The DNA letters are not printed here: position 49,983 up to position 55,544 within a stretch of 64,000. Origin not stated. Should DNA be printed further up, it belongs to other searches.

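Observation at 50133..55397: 1754-aa periplasmic propeller sensor wired to a PP2C/SpoIIE phosphatase instead of a histidine kinase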

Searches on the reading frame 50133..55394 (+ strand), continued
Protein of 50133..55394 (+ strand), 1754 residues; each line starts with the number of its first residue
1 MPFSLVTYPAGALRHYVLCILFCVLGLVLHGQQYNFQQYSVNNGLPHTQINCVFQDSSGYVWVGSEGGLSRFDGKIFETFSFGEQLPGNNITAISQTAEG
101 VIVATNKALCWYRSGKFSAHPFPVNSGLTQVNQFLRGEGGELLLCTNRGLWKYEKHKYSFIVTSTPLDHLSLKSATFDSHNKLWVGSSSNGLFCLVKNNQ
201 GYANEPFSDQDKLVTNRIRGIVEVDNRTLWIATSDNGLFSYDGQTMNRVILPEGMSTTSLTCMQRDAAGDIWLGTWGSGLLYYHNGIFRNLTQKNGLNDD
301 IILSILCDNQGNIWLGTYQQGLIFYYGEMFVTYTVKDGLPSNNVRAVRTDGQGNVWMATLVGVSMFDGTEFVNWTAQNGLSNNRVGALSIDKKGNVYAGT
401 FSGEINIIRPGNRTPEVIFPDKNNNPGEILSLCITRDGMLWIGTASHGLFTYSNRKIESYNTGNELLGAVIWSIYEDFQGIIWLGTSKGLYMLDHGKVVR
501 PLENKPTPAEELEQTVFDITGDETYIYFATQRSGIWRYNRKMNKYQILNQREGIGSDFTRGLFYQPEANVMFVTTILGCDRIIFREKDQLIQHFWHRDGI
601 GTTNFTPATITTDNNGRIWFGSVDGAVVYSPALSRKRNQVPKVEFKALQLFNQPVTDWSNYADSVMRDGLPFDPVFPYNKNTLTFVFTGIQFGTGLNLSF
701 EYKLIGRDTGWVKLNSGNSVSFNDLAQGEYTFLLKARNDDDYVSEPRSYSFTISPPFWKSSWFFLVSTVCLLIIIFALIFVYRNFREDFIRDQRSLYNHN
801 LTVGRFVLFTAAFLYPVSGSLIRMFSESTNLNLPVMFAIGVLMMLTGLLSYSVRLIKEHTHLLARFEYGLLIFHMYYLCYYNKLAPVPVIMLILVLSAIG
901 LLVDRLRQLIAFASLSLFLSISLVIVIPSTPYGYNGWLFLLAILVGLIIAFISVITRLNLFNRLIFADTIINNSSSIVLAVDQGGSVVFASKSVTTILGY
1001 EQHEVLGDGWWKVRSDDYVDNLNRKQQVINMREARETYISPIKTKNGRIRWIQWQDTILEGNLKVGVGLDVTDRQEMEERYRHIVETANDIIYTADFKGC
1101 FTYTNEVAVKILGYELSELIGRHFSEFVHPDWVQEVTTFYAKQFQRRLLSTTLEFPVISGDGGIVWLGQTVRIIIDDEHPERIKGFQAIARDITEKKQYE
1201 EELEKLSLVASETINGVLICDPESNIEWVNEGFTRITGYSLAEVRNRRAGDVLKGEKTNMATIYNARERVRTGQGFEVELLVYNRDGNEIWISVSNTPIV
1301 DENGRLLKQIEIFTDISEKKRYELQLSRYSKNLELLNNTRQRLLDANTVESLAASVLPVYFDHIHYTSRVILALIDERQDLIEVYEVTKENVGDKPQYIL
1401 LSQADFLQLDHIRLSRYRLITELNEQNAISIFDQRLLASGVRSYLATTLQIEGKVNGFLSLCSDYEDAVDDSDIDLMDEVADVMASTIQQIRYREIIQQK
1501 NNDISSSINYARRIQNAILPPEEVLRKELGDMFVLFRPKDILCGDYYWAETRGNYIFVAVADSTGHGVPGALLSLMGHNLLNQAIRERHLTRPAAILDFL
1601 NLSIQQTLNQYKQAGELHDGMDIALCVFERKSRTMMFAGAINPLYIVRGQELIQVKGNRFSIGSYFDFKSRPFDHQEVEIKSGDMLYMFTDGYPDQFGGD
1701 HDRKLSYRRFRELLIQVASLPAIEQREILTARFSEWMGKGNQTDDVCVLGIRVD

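Call 8: find_homologous_proteins(query=window:50133-55394:+, max_evalue=1e-10)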
Query window:50133-55394:+ (1754 aa): 5737 proteins with E <= 1e-10 among 8000 candidates; the best 120 are listed.
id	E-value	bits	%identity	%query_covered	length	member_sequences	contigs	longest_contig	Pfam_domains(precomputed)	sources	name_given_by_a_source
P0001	0.0e+0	4057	100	100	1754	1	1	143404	PF08447.19,PF13426.14,PF07495.20,PF13188.14,PF07494.18,PF08448.17,PF00989.32,PF07228.18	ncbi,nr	ncbi:MAG: PAS domain S-box protein [Bacteroidetes bacterium]|nr:PAS domain S-box protein [Bacteroido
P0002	0.0e+0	3572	86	100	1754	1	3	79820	PF08447.19,PF13426.14,PF07495.20,PF13188.14,PF07494.18,PF08448.17,PF00989.32,PF07228.18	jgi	jgi:PAS domain S-box-containing protein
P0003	0.0e+0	3365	81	100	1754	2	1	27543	PF08447.19,PF13426.14,PF07495.20,PF13188.14,PF07494.18,PF08448.17,PF00989.32,PF07228.18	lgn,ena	-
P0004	0.0e+0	3347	81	100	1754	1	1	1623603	PF08447.19,PF13426.14,PF07495.20,PF13188.14,PF07494.18,PF08448.17,PF00989.32,PF07228.18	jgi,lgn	jgi:PAS domain S-box-containing protein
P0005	0.0e+0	3148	76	99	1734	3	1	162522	PF08447.19,PF13426.14,PF07495.20,PF13188.14,PF07494.18,PF08448.17,PF00989.32,PF07228.18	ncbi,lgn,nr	ncbi:MAG: PAS domain S-box protein [Bacteroidia bacterium]|nr:PAS domain S-box protein [Bacteroidia 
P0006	0.0e+0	2679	65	99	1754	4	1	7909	PF08447.19,PF13426.14,PF07495.20,PF13188.14,PF07494.18,PF08448.17,PF00989.32,PF07228.18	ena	-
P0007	0.0e+0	2672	65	98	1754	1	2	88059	PF08447.19,PF13426.14,PF07495.20,PF13188.14,PF07494.18,PF08448.17,PF00989.32,PF07228.18,PF08450.19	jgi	jgi:PAS domain S-box-containing protein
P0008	0.0e+0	2670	64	100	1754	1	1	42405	PF08447.19,PF13426.14,PF07495.20,PF13188.14,PF07494.18,PF08448.17,PF00989.32,PF07228.18,PF08450.19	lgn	-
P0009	0.0e+0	2395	66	88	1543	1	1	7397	PF08447.19,PF13426.14,PF07495.20,PF13188.14,PF07494.18,PF08448.17,PF00989.32,PF07228.18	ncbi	ncbi:MAG: PAS domain S-box protein, partial [Bacteroidia bacterium]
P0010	0.0e+0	2004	50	99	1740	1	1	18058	PF13426.14,PF07495.20,PF13188.14,PF18095.8,PF07494.18,PF13185.13,PF08447.19,PF01590.33,PF08448.17,PF16819.12,PF00989.32,PF07228.18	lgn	-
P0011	0.0e+0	1999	50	99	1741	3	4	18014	PF08447.19,PF13426.14,PF07495.20,PF13188.14,PF07494.18,PF13185.13,PF01590.33,PF08448.17,PF00989.32,PF07228.18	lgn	-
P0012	0.0e+0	1998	51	99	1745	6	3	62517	PF13426.14,PF07495.20,PF13188.14,PF18095.8,PF07494.18,PF13185.13,PF08447.19,PF01590.33,PF08448.17,PF16819.12,PF00989.32,PF07228.18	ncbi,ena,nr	ncbi:MAG: PAS domain S-box protein [Bacteroidetes bacterium]|nr:PAS domain S-box protein [Bacteroido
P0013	0.0e+0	1997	50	99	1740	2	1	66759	PF08447.19,PF13426.14,PF07495.20,PF13188.14,PF07494.18,PF13185.13,PF01590.33,PF08448.17,PF16819.12,PF00989.32,PF07228.18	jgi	jgi:PAS domain S-box-containing protein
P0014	0.0e+0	1988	50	98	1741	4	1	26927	PF08447.19,PF13426.14,PF07495.20,PF13188.14,PF07494.18,PF13185.13,PF01590.33,PF08448.17,PF00989.32,PF07228.18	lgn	-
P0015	0.0e+0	1986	50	99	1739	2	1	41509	PF13426.14,PF07495.20,PF13188.14,PF18095.8,PF07494.18,PF13185.13,PF08447.19,PF01590.33,PF08448.17,PF16819.12,PF00989.32,PF07228.18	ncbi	-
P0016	0.0e+0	1958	49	98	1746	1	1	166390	PF13426.14,PF07495.20,PF13188.14,PF18095.8,PF07494.18,PF13185.13,PF08447.19,PF01590.33,PF08448.17,PF16819.12,PF00989.32,PF07228.18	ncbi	ncbi:MAG: PAS domain S-box protein [Bacteroidia bacterium]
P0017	0.0e+0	1942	49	99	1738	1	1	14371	PF08447.19,PF13426.14,PF07495.20,PF13188.14,PF07494.18,PF13185.13,PF01590.33,PF08448.17,PF16819.12,PF00989.32,PF07228.18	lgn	-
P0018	0.0e+0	1939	49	99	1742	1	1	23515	PF08447.19,PF13426.14,PF07495.20,PF13188.14,PF07494.18,PF13185.13,PF01590.33,PF08448.17,PF16819.12,PF00989.32,PF07228.18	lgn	-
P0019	0.0e+0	1932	48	99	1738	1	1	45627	PF08447.19,PF13426.14,PF07495.20,PF13188.14,PF07494.18,PF13185.13,PF01590.33,PF08448.17,PF16819.12,PF00989.32,PF07228.18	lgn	-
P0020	0.0e+0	1925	48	99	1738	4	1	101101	PF08447.19,PF13426.14,PF07495.20,PF13188.14,PF07494.18,PF13185.13,PF01590.33,PF08448.17,PF16819.12,PF00989.32,PF07228.18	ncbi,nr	ncbi:MAG: PAS domain S-box protein [Bacteroidia bacterium]|nr:PAS domain S-box protein [Bacteroidia 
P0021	0.0e+0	1916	48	99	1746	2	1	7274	PF08447.19,PF13426.14,PF07495.20,PF13188.14,PF07494.18,PF13185.13,PF01590.33,PF08448.17,PF00989.32,PF07228.18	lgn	-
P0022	0.0e+0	1915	48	99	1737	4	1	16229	PF13426.14,PF07495.20,PF13188.14,PF07494.18,PF13185.13,PF23409.2,PF08447.19,PF01590.33,PF08448.17,PF16819.12,PF00989.32,PF07228.18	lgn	-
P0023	0.0e+0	1901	48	99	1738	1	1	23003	PF08447.19,PF13426.14,PF07495.20,PF13188.14,PF07494.18,PF13185.13,PF01590.33,PF08448.17,PF00989.32,PF07228.18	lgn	-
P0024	0.0e+0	1899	48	99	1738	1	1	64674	PF08447.19,PF13426.14,PF07495.20,PF13188.14,PF07494.18,PF13185.13,PF01590.33,PF08448.17,PF16819.12,PF00989.32,PF07228.18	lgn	-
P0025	0.0e+0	1898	47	99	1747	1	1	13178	PF08447.19,PF13426.14,PF07495.20,PF13188.14,PF07494.18,PF13185.13,PF01590.33,PF08448.17,PF00989.32,PF07228.18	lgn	-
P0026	0.0e+0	1879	48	99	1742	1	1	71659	PF08447.19,PF13426.14,PF07495.20,PF13188.14,PF07494.18,PF08448.17,PF16819.12,PF00989.32,PF07228.18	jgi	jgi:PAS domain S-box-containing protein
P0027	0.0e+0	1873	47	100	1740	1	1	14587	PF08447.19,PF13426.14,PF07495.20,PF13188.14,PF07494.18,PF13185.13,PF01590.33,PF08448.17,PF13492.13,PF00989.32,PF07228.18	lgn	-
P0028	0.0e+0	1860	48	98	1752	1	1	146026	PF08447.19,PF13426.14,PF07495.20,PF13188.14,PF07494.18,PF13185.13,PF01590.33,PF08448.17,PF00989.32,PF07228.18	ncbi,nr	ncbi:MAG: PAS domain S-box protein [Bacteroidetes bacterium]|nr:PAS domain S-box protein [Bacteroido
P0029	0.0e+0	1859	46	98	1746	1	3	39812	PF08447.19,PF13426.14,PF07495.20,PF13188.14,PF07494.18,PF13185.13,PF01590.33,PF08448.17,PF13492.13,PF00989.32,PF07228.18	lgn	-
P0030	0.0e+0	1859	47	98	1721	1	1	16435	PF08447.19,PF13426.14,PF07495.20,PF13188.14,PF07494.18,PF13185.13,PF01590.33,PF08448.17,PF00989.32,PF07228.18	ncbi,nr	ncbi:MAG TPA: PAS domain S-box protein [Bacteroidia bacterium]|nr:PAS domain S-box protein [Bacteroi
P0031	0.0e+0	1851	48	99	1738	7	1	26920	PF08447.19,PF13426.14,PF07495.20,PF13188.14,PF07494.18,PF13185.13,PF08448.17,PF00989.32,PF07228.18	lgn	-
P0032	0.0e+0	1739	45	99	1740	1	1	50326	PF08447.19,PF13426.14,PF07495.20,PF13188.14,PF07494.18,PF13185.13,PF01590.33,PF08448.17,PF00989.32,PF07228.18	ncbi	-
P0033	0.0e+0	1730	45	99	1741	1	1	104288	PF08447.19,PF13426.14,PF07495.20,PF13188.14,PF07494.18,PF13185.13,PF01590.33,PF08448.17,PF13492.13,PF00989.32,PF07228.18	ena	-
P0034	0.0e+0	1701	45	98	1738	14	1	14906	PF08447.19,PF13426.14,PF07495.20,PF13188.14,PF07494.18,PF13185.13,PF01590.33,PF08448.17,PF00989.32,PF07228.18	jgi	jgi:PAS domain S-box-containing protein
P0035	3.2e-212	726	28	86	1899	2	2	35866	PF08447.19,PF13426.14,PF07495.20,PF13188.14,PF07494.18,PF13185.13,PF01590.33,PF24807.2,PF08448.17,PF00989.32,PF07228.18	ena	-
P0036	8.7e-184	632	26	42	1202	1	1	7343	PF07495.20,PF23748.2,PF07494.18,PF07228.18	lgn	-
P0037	2.3e-180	620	27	42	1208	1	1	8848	PF07495.20,PF07494.18,PF07228.18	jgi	jgi:ligand-binding sensor domain-containing protein/serine phosphatase RsbU (regulator of sigma subu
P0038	1.2e-178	615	29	44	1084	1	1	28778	PF07495.20,PF07494.18,PF07228.18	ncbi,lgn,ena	-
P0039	4.6e-177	610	28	43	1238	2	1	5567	PF07495.20,PF23748.2,PF07494.18,PF07228.18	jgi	jgi:ligand-binding sensor domain-containing protein/serine phosphatase RsbU (regulator of sigma subu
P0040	3.5e-172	593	27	43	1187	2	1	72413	PF07495.20,PF23748.2,PF07494.18,PF07228.18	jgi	jgi:ligand-binding sensor domain-containing protein/serine phosphatase RsbU (regulator of sigma subu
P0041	4.1e-172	593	35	18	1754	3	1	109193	PF08447.19,PF13426.14,PF07495.20,PF07494.18,PF13185.13,PF01590.33,PF08448.17,PF13492.13,PF07228.18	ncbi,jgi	jgi:PAS domain S-box-containing protein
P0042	6.6e-172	592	26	44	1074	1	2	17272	PF07495.20,PF07494.18,PF07228.18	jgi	jgi:ligand-binding sensor domain-containing protein/serine phosphatase RsbU (regulator of sigma subu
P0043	2.4e-171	591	26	42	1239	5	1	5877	PF07495.20,PF23748.2,PF07494.18,PF07228.18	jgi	-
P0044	1.1e-170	588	39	15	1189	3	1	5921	PF07495.20,PF07494.18,PF07228.18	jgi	jgi:ligand-binding sensor domain-containing protein/serine phosphatase RsbU (regulator of sigma subu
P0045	1.2e-169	585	42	16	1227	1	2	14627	PF07495.20,PF07494.18,PF24684.2,PF13154.12,PF07228.18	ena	-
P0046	7.2e-169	582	41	16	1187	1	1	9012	PF07495.20,PF23748.2,PF07494.18,PF07228.18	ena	-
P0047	2.9e-168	580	26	42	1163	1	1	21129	PF07495.20,PF07494.18,PF07228.18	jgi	jgi:ligand-binding sensor domain-containing protein/serine phosphatase RsbU (regulator of sigma subu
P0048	3.8e-168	580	27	43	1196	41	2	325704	PF07495.20,PF23748.2,PF07494.18,PF07228.18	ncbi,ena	-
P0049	1.1e-167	578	25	41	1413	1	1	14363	PF08447.19,PF13426.14,PF07495.20,PF23748.2,PF07494.18,PF13185.13,PF01590.33,PF08448.17,PF13492.13,PF07228.18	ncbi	-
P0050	1.8e-166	574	28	44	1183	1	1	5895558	PF08447.19,PF13426.14,PF07495.20,PF07494.18,PF08448.17,PF07228.18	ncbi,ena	-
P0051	3.7e-166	573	27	43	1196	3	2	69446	PF07495.20,PF23748.2,PF07494.18,PF07228.18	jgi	jgi:ligand-binding sensor domain-containing protein/serine phosphatase RsbU (regulator of sigma subu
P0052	5.9e-166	573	41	16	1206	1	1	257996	PF07495.20,PF07494.18,PF07228.18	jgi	-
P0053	6.4e-166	573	28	43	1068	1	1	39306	PF07495.20,PF07494.18,PF07228.18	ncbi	-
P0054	1.4e-165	571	27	44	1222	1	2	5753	PF07495.20,PF23748.2,PF07494.18,PF07228.18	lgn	-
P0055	1.8e-165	571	25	43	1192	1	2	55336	PF07495.20,PF07494.18,PF07228.18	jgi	-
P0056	5.9e-165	569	27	43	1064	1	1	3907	PF07495.20,PF07494.18,PF07228.18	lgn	-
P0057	7.7e-165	569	41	16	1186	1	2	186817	PF07495.20,PF07494.18,PF07228.18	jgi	jgi:ligand-binding sensor domain-containing protein/serine phosphatase RsbU (regulator of sigma subu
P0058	1.2e-164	568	43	15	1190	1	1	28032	PF07495.20,PF07494.18,PF07228.18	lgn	-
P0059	1.8e-164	568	27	45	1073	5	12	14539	PF07495.20,PF07494.18,PF07228.18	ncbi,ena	-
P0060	2.2e-164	567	27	45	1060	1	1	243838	PF07495.20,PF23748.2,PF07494.18,PF07228.18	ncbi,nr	ncbi:MAG: SpoIIE family protein phosphatase [Bacteroidia bacterium]|nr:SpoIIE family protein phospha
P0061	3.5e-164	567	25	43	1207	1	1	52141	PF07495.20,PF07494.18,PF24684.2,PF07228.18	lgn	-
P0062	5.3e-164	566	26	41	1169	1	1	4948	PF07495.20,PF07494.18,PF07228.18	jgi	jgi:ligand-binding sensor domain-containing protein/serine phosphatase RsbU (regulator of sigma subu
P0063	5.4e-164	566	39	16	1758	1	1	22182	PF08447.19,PF13426.14,PF07495.20,PF07494.18,PF13185.13,PF01590.33,PF08448.17,PF13492.13,PF07228.18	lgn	-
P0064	4.3e-163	563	40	16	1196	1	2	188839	PF07495.20,PF07494.18,PF07228.18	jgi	jgi:ligand-binding sensor domain-containing protein/serine phosphatase RsbU (regulator of sigma subu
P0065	1.6e-162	561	26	43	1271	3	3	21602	PF07495.20,PF23748.2,PF07494.18,PF24684.2,PF07228.18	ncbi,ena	-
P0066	1.0e-161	559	26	43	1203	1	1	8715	PF07495.20,PF23748.2,PF07494.18,PF07228.18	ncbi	-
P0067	2.1e-161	558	25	42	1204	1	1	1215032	PF07495.20,PF07494.18,PF07228.18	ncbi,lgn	ncbi:MAG: two-component regulator propeller domain-containing protein [Bacteroidota bacterium]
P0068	7.1e-161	556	27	43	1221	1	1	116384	PF07495.20,PF07494.18,PF07228.18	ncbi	-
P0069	1.6e-160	555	46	14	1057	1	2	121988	PF07495.20,PF23748.2,PF07494.18,PF07228.18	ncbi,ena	-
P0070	2.4e-160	554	27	43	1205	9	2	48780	PF07495.20,PF23748.2,PF07494.18,PF07228.18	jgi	jgi:ligand-binding sensor domain-containing protein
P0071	3.4e-160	554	27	43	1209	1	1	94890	PF07495.20,PF07494.18,PF07228.18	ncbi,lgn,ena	-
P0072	3.7e-160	553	28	42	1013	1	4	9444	PF07495.20,PF07494.18,PF07228.18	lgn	-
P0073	6.7e-160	553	26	43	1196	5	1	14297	PF07495.20,PF07494.18,PF07228.18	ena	-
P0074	1.4e-159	551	27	43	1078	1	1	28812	PF07495.20,PF07494.18,PF07228.18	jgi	jgi:ligand-binding sensor domain-containing protein/serine phosphatase RsbU (regulator of sigma subu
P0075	3.7e-159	550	27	43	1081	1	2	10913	PF07495.20,PF07494.18,PF07228.18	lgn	-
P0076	3.9e-159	550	28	44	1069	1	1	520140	PF07495.20,PF07494.18,PF07228.18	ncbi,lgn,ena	-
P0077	3.9e-159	550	39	16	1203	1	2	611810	PF07495.20,PF07494.18,PF07228.18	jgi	-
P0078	3.9e-159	550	26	42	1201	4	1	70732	PF07495.20,PF07494.18,PF07228.18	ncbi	-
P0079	9.7e-159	549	40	16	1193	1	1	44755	PF07495.20,PF07494.18,PF13154.12,PF07228.18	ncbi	-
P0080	1.2e-158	548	25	43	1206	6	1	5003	PF07495.20,PF07494.18,PF13154.12,PF07228.18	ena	-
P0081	1.8e-158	548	26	45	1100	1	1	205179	PF07495.20,PF07494.18,PF07228.18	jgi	jgi:ligand-binding sensor domain-containing protein/serine phosphatase RsbU (regulator of sigma subu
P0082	2.3e-158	548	25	43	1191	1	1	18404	PF07495.20,PF07494.18,PF07228.18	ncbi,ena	-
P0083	4.1e-158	547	39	16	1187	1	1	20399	PF07495.20,PF07494.18,PF24684.2,PF07228.18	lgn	-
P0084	3.9e-157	543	27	45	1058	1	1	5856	PF07495.20,PF07494.18,PF07228.18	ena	-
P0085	4.9e-157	543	27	43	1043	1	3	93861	PF07495.20,PF07494.18,PF07228.18,PF08450.19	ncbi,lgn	-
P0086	5.6e-157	543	26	43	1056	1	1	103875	PF07495.20,PF07494.18,PF07228.18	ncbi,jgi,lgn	-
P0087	6.0e-157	543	43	15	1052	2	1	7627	PF07495.20,PF07494.18,PF07228.18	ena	-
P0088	6.3e-157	543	29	43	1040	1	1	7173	PF07495.20,PF07494.18,PF07228.18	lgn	-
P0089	1.4e-156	542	29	44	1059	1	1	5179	PF07495.20,PF23748.2,PF07494.18,PF07228.18,PF08450.19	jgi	jgi:ligand-binding sensor domain-containing protein/serine phosphatase RsbU (regulator of sigma subu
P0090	3.6e-156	540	27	44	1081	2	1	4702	PF07495.20,PF07494.18,PF07228.18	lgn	-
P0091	8.6e-156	539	26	45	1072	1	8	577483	PF07495.20,PF07494.18,PF07228.18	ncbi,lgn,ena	-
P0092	9.3e-156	539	27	43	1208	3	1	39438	PF07495.20,PF07494.18,PF07228.18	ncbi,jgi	jgi:ligand-binding sensor domain-containing protein/serine phosphatase RsbU (regulator of sigma subu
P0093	1.0e-155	539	26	45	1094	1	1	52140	PF07495.20,PF07494.18,PF07228.18,PF08450.19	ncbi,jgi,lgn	-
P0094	1.3e-155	538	42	15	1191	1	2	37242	PF07495.20,PF07494.18,PF07228.18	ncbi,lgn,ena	-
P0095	1.3e-155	538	28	45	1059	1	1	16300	PF07495.20,PF07494.18,PF07228.18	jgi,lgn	-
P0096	2.1e-155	538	26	44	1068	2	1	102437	PF07495.20,PF07494.18,PF07228.18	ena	-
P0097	3.3e-155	537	24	43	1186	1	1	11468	PF07495.20,PF07494.18,PF07228.18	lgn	-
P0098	4.6e-155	537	45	15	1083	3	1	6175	PF07495.20,PF07494.18,PF07228.18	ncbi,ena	-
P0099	5.4e-155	536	25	45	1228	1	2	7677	PF07495.20,PF23748.2,PF07494.18,PF07228.18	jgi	-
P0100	8.5e-155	536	28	42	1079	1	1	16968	PF07495.20,PF23748.2,PF07494.18,PF07228.18,PF08450.19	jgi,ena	jgi:ligand-binding sensor domain-containing protein/serine phosphatase RsbU (regulator of sigma subu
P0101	8.9e-155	536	26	43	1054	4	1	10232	PF07495.20,PF07494.18,PF07228.18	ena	-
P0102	1.4e-154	535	25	44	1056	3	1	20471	PF07495.20,PF07494.18,PF07228.18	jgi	jgi:ligand-binding sensor domain-containing protein/serine phosphatase RsbU (regulator of sigma subu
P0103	2.2e-154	534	39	16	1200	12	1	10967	PF07495.20,PF07494.18,PF07228.18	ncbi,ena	-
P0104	3.5e-154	534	25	44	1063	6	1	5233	PF07495.20,PF23748.2,PF07494.18,PF07228.18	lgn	-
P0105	5.7e-154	533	29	26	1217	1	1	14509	PF07495.20,PF04446.18,PF07494.18,PF07228.18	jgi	jgi:ligand-binding sensor domain-containing protein/serine phosphatase RsbU (regulator of sigma subu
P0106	7.1e-154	533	26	44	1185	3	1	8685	PF07495.20,PF07494.18,PF16819.12,PF07228.18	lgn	-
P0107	7.7e-154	533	41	15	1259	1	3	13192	PF07495.20,PF07494.18,PF13154.12,PF07228.18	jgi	jgi:ligand-binding sensor domain-containing protein/serine phosphatase RsbU (regulator of sigma subu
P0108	1.1e-153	532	38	15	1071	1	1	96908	PF07495.20,PF07494.18,PF07228.18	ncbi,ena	-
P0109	2.3e-153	531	25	44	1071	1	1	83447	PF07495.20,PF07494.18,PF07228.18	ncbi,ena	-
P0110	4.7e-153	530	44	15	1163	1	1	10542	PF07495.20,PF07494.18,PF07228.18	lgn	-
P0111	1.4e-152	528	27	43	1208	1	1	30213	PF07495.20,PF07494.18,PF07228.18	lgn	-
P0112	1.6e-152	528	26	43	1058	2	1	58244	PF07495.20,PF07494.18,PF07228.18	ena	-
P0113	2.2e-152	528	24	42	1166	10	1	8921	PF23748.2,PF07494.18,PF07228.18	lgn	-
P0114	4.1e-152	527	44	16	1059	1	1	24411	PF07495.20,PF07494.18,PF24807.2,PF07228.18,PF08450.19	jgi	jgi:ligand-binding sensor domain-containing protein/serine phosphatase RsbU (regulator of sigma subu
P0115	8.3e-152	526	43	15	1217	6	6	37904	PF07495.20,PF07494.18,PF07228.18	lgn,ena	-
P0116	1.1e-151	525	39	16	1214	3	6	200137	PF07495.20,PF07494.18,PF13154.12,PF07228.18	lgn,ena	-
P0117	1.5e-151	525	26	42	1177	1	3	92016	PF07495.20,PF23748.2,PF07494.18,PF24684.2,PF07228.18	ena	-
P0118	1.7e-151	525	42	15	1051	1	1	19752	PF07495.20,PF23748.2,PF07494.18,PF07228.18,PF08450.19,PF23409.2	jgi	jgi:ligand-binding sensor domain-containing protein/serine phosphatase RsbU (regulator of sigma subu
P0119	2.0e-151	524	24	43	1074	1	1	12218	PF07495.20,PF07494.18,PF07228.18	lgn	-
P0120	2.5e-151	524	27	45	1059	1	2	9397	PF07495.20,PF07494.18,PF07228.18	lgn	-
